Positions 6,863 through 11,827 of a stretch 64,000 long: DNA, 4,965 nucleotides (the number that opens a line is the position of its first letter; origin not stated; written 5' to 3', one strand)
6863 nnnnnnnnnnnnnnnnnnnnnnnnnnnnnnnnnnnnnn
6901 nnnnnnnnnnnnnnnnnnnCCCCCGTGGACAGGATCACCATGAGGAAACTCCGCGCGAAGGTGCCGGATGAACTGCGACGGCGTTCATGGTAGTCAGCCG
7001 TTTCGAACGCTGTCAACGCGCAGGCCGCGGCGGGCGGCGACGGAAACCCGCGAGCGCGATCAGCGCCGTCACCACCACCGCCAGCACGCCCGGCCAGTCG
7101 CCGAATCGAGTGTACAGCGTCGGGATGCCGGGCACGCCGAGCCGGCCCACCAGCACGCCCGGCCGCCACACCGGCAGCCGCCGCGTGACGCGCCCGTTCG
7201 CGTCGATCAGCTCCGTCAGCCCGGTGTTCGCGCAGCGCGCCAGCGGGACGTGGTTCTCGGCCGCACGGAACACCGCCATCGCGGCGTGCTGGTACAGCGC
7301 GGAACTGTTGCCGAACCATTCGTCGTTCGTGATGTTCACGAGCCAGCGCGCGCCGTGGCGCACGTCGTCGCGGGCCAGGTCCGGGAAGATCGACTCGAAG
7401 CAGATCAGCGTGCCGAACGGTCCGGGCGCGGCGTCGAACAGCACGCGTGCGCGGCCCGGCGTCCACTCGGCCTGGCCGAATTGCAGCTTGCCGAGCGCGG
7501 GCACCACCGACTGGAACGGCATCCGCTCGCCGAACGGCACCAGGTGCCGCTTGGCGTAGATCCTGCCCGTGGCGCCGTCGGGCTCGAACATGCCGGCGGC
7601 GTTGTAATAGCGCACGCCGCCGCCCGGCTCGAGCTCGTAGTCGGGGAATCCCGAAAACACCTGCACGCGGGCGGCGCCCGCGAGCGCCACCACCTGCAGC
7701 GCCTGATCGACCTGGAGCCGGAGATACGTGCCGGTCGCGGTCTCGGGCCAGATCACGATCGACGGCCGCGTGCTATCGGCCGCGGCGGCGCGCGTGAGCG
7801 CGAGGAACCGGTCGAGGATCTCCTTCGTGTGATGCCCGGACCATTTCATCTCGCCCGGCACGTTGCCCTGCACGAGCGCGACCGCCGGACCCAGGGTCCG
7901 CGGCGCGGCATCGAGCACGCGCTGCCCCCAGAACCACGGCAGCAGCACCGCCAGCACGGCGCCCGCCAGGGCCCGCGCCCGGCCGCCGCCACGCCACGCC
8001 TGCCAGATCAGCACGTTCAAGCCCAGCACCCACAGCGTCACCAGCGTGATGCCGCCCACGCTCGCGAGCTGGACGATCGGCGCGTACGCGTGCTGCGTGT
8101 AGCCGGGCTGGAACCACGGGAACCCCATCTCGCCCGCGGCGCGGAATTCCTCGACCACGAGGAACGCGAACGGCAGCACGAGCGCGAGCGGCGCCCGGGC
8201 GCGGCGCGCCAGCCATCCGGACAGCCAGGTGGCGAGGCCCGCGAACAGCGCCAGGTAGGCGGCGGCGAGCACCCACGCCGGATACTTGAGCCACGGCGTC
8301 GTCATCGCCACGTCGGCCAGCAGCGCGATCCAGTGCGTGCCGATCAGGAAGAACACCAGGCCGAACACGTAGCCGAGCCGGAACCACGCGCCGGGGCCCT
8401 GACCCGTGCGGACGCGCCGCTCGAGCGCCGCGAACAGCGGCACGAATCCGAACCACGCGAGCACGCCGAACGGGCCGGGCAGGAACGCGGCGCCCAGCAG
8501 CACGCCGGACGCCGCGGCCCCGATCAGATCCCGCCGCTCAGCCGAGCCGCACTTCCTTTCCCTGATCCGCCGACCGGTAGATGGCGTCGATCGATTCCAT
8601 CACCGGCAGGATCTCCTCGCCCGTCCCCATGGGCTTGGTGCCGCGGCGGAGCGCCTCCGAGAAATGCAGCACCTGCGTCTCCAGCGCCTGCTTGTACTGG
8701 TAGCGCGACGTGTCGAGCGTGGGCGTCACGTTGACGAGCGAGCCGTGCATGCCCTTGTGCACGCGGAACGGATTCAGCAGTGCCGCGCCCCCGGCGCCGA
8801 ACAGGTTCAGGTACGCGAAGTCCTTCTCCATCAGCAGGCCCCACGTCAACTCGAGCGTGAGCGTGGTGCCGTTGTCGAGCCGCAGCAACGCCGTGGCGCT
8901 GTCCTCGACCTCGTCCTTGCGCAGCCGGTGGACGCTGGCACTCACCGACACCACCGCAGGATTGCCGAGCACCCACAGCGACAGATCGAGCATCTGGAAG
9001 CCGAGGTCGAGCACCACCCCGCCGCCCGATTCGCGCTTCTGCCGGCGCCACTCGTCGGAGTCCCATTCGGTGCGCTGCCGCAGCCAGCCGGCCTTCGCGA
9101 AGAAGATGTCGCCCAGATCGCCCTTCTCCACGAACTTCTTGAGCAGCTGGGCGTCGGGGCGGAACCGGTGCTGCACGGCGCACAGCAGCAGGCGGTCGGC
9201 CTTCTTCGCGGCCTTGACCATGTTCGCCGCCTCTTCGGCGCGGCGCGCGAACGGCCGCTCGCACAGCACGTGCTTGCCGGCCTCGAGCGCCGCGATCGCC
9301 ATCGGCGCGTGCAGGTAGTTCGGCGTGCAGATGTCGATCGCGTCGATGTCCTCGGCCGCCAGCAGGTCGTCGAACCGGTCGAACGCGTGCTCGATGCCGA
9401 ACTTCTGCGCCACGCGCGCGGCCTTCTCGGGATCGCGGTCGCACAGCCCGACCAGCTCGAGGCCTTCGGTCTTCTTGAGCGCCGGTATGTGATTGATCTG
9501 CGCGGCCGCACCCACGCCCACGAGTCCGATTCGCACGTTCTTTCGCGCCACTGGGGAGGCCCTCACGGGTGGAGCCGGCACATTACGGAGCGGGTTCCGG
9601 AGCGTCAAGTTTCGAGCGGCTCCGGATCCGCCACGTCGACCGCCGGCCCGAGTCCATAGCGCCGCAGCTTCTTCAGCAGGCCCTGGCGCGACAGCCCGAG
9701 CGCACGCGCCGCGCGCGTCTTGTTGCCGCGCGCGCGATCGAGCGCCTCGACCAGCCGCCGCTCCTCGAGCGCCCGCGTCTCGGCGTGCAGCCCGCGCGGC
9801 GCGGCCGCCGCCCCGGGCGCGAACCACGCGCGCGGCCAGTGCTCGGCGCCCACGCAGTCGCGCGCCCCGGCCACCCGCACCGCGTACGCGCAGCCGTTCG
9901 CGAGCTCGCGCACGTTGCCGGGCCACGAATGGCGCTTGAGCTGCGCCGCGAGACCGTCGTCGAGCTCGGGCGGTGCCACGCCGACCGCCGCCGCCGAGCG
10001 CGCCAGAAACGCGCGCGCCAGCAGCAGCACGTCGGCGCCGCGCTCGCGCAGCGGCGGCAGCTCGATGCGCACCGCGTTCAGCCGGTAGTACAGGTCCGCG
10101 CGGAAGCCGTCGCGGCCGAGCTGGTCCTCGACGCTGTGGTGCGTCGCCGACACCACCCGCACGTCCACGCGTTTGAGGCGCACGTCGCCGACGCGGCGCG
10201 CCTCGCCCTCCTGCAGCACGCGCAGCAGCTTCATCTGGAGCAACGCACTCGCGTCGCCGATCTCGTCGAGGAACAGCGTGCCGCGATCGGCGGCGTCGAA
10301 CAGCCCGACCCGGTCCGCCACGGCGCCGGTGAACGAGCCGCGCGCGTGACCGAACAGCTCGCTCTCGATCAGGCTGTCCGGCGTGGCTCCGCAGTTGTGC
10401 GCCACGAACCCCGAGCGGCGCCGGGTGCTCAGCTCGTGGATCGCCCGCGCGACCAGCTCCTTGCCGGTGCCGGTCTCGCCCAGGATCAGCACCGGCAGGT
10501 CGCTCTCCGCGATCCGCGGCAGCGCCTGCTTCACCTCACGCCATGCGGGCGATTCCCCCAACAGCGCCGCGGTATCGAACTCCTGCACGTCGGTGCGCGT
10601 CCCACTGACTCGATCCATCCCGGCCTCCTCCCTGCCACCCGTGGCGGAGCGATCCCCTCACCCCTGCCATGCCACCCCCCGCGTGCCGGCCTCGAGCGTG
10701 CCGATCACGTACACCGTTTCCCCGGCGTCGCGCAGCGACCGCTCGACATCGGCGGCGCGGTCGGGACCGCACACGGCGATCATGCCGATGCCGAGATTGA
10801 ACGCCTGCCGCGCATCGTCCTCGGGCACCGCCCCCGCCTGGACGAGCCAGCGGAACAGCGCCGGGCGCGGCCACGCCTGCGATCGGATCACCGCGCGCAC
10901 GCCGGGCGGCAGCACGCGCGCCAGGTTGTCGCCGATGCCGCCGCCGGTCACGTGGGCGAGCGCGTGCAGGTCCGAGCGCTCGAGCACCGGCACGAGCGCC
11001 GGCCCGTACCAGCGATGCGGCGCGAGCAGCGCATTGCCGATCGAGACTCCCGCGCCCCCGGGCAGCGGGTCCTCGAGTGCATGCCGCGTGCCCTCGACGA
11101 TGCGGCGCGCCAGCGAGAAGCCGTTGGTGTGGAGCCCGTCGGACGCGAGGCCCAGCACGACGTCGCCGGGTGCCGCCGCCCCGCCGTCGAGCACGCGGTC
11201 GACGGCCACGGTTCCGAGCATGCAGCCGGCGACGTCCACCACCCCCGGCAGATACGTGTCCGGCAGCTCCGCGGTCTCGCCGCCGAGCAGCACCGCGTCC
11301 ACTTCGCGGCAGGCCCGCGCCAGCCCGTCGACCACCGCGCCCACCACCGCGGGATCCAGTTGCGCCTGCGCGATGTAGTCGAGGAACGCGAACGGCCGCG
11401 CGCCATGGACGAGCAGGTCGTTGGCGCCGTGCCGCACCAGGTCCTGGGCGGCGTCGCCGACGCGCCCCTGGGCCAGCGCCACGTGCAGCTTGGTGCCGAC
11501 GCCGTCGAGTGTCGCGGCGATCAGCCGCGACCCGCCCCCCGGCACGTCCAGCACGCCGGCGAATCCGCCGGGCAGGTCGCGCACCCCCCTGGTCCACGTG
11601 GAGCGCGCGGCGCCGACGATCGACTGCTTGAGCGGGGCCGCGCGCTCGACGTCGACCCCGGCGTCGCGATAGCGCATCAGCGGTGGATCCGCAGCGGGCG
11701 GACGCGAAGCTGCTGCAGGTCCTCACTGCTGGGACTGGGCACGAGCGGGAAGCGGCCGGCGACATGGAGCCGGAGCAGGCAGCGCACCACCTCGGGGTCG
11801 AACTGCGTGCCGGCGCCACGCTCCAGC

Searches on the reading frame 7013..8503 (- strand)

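Call 65: search_protein_families(library=pfam, proteins=[window:7013-8503:-], max_evalue=0.00001)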
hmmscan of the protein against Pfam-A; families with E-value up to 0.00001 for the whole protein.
window:7013-8503:- (496 aa): 2 families
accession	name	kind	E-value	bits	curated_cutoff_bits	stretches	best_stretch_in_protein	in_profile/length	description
PF20154.4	LNT_N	-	1.7e-26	93.8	27.1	1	1-165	3-159/159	Apolipoprotein N-acyltransferase N-terminal domain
PF00795.27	CN_hydrolase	-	3.5e-24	86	23.2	1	208-454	2-245/256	Carbon-nitrogen hydrolase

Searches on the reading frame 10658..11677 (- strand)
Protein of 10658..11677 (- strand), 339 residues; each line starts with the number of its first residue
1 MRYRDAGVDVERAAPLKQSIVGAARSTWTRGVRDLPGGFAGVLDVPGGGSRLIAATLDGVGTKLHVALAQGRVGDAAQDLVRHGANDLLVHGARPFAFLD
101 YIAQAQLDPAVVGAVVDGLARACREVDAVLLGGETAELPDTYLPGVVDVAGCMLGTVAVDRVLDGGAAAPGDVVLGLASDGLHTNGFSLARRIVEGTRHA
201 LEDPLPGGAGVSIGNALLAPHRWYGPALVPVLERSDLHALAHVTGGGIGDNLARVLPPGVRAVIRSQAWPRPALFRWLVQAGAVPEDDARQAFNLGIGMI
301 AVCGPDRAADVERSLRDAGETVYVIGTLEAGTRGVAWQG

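Call 65: search_protein_families(library=pfam, proteins=[window:10658-11677:-], max_evalue=0.00001)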
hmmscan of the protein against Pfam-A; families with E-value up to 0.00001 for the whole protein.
window:10658-11677:- (339 aa): 2 families
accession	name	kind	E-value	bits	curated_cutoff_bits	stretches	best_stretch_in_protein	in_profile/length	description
PF02769.27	AIRS_C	-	4.1e-26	92.4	23.1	1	170-335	2-152/156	AIR synthase related protein, C-terminal domain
PF00586.29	AIRS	-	8.7e-18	65.2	24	1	40-157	4-112/112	AIR synthase related protein, N-terminal domain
